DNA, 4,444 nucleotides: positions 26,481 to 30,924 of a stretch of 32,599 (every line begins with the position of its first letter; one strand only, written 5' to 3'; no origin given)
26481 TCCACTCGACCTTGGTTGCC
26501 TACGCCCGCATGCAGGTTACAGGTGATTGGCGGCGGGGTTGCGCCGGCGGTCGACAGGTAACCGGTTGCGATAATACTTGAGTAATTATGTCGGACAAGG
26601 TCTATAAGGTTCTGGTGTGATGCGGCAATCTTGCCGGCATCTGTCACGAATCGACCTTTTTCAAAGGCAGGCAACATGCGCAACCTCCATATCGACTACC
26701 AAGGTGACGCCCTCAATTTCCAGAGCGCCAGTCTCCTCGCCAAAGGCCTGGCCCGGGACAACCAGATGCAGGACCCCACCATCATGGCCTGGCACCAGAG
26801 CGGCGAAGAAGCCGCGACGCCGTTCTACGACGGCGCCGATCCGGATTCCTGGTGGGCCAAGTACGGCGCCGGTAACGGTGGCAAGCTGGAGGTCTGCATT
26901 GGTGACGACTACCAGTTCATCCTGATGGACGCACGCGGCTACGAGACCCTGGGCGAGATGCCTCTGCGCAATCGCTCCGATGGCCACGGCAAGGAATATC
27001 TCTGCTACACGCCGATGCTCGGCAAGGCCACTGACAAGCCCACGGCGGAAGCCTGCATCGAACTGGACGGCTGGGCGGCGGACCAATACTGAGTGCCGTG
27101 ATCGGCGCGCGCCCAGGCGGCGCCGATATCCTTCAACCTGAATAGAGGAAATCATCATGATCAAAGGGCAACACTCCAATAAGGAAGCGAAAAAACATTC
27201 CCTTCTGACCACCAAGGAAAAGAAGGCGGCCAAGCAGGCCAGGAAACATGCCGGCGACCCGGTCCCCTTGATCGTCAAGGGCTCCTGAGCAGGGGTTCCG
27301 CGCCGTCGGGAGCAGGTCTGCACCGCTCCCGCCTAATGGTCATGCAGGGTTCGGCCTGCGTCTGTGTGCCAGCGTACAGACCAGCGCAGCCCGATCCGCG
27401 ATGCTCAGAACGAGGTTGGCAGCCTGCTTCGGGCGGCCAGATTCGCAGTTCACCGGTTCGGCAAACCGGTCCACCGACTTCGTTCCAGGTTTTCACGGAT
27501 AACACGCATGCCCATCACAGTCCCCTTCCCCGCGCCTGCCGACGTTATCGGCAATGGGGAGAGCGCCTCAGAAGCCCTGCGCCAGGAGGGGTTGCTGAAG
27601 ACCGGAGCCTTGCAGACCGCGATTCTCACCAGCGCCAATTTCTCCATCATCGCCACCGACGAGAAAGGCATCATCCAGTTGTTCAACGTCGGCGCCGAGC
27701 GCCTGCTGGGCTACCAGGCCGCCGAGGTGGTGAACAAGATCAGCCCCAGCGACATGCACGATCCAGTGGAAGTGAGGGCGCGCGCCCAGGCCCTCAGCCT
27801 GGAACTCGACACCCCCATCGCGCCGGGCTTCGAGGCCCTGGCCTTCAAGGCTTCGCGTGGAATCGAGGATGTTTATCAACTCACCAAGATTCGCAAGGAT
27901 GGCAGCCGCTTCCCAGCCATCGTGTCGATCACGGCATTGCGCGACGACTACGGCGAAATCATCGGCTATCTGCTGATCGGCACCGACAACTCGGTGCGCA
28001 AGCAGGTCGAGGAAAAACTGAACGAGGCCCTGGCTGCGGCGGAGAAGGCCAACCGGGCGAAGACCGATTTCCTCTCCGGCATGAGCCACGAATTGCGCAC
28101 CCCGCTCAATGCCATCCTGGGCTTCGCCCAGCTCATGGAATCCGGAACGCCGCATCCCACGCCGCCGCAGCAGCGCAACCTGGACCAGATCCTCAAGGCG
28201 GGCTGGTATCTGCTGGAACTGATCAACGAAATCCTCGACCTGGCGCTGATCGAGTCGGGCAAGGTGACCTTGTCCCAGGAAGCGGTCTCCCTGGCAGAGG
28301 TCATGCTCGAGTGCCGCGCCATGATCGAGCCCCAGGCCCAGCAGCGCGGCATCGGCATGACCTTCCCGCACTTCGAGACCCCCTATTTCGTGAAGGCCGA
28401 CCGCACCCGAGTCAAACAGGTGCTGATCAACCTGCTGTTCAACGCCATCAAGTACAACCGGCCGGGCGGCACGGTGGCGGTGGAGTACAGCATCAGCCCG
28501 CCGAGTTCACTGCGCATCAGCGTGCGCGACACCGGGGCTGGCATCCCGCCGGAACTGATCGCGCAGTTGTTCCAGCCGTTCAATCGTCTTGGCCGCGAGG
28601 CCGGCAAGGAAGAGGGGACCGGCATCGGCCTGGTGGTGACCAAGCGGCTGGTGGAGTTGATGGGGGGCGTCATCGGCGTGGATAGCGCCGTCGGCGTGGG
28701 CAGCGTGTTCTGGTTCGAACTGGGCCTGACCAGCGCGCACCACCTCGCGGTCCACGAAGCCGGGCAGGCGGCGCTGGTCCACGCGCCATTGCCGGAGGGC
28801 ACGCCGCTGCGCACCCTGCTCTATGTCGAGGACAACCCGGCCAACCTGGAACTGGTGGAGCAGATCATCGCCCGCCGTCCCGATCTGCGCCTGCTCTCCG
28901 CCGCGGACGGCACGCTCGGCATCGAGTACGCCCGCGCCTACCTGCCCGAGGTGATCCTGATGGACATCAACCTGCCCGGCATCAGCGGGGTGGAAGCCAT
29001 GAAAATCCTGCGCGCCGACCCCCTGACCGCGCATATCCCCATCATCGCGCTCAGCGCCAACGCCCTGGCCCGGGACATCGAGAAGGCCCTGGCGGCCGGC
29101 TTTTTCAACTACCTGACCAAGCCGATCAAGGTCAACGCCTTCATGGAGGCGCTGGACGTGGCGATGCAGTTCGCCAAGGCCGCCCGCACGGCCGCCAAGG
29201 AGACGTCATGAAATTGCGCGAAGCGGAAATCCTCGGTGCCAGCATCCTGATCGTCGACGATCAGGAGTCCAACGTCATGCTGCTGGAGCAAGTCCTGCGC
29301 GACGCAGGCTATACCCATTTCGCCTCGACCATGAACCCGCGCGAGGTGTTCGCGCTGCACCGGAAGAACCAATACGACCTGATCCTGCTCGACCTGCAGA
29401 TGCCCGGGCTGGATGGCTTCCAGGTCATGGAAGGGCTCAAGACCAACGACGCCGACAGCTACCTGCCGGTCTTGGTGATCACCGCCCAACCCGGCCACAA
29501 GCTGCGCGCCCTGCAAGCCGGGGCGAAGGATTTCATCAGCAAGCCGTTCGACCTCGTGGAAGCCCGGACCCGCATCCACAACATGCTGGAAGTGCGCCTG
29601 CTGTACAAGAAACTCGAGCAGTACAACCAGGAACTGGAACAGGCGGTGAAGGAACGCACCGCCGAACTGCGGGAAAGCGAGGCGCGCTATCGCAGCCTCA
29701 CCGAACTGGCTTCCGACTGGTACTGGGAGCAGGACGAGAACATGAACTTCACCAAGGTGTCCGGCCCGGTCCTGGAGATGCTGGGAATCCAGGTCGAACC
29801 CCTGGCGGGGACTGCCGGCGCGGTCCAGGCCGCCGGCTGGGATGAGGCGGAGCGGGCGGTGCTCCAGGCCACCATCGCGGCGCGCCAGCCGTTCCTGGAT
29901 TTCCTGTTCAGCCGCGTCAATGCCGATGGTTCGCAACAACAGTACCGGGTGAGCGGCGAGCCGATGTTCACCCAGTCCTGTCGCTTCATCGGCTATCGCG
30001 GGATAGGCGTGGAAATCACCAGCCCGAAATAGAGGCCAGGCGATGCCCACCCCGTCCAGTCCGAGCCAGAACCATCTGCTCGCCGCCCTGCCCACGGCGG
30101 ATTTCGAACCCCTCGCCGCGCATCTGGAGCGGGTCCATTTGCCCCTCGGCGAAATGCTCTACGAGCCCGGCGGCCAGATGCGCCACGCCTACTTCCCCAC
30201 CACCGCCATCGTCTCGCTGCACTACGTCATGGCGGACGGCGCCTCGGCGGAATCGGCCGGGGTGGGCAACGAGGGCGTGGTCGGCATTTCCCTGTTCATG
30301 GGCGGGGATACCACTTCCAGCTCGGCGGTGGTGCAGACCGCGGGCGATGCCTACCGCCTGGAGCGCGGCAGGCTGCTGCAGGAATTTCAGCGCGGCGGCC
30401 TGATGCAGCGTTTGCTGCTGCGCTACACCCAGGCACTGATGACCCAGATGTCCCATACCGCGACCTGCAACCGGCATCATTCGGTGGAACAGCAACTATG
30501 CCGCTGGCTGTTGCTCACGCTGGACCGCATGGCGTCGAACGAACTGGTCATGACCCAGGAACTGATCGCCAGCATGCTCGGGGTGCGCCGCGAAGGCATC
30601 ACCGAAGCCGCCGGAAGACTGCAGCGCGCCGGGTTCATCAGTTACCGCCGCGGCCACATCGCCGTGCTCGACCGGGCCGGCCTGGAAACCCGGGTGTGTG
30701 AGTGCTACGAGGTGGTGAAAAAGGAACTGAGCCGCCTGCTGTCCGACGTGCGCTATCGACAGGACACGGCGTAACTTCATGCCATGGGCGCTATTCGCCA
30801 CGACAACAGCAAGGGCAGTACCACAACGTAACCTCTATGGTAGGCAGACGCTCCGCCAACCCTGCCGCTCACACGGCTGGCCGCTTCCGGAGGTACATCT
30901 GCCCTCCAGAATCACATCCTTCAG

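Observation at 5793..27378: A recurrent, gene-oriented 16-bp box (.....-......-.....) marks at least six promoter regions in a window encoding three Crp/Fnr paralogues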

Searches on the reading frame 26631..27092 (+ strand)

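Call 7: search_protein_families(library=pfam, proteins=[window:26631-27092:+], max_evalue=0.01)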
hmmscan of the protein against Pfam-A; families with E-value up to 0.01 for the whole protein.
window:26631-27092:+ (153 aa): 1 family
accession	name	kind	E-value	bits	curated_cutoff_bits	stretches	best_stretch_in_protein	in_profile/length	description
PF18505.6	DUF5619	-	4.9e-21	75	25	1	16-97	1-84/85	Domain of unknown function (DUF5619)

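Call 26: search_protein_families(library=ncbifam, proteins=[window:26631-27092:+], max_evalue=0.01)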
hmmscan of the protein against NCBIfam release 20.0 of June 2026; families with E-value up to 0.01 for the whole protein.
window:26631-27092:+ (153 aa): 0 families

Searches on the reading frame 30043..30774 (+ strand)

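Call 7: search_protein_families(library=pfam, proteins=[window:30043-30774:+], max_evalue=0.01)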
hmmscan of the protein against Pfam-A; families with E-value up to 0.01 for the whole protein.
window:30043-30774:+ (243 aa): 2 families
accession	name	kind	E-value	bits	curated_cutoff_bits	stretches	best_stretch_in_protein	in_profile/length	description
PF13545.12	HTH_Crp_2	-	8.1e-14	51.8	27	1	150-216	1-69/70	Crp-like helix-turn-helix domain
PF00027.35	cNMP_binding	-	3.2e-08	33.9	27.5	1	31-116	2-87/89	Cyclic nucleotide-binding domain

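Call 26: search_protein_families(library=ncbifam, proteins=[window:30043-30774:+], max_evalue=0.01)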
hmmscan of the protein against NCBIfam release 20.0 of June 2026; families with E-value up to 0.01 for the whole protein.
window:30043-30774:+ (243 aa): 2 families
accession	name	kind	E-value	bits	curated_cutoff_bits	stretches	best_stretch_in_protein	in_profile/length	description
TIGR03697.1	NtcA_cyano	equivalog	0.00036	20.4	244.95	1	42-217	7-191/193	global nitrogen regulator NtcA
NF010499.0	PRK13918.1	equivalog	0.0023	17.5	274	1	168-215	151-198/205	CRP/FNR family transcriptional regulator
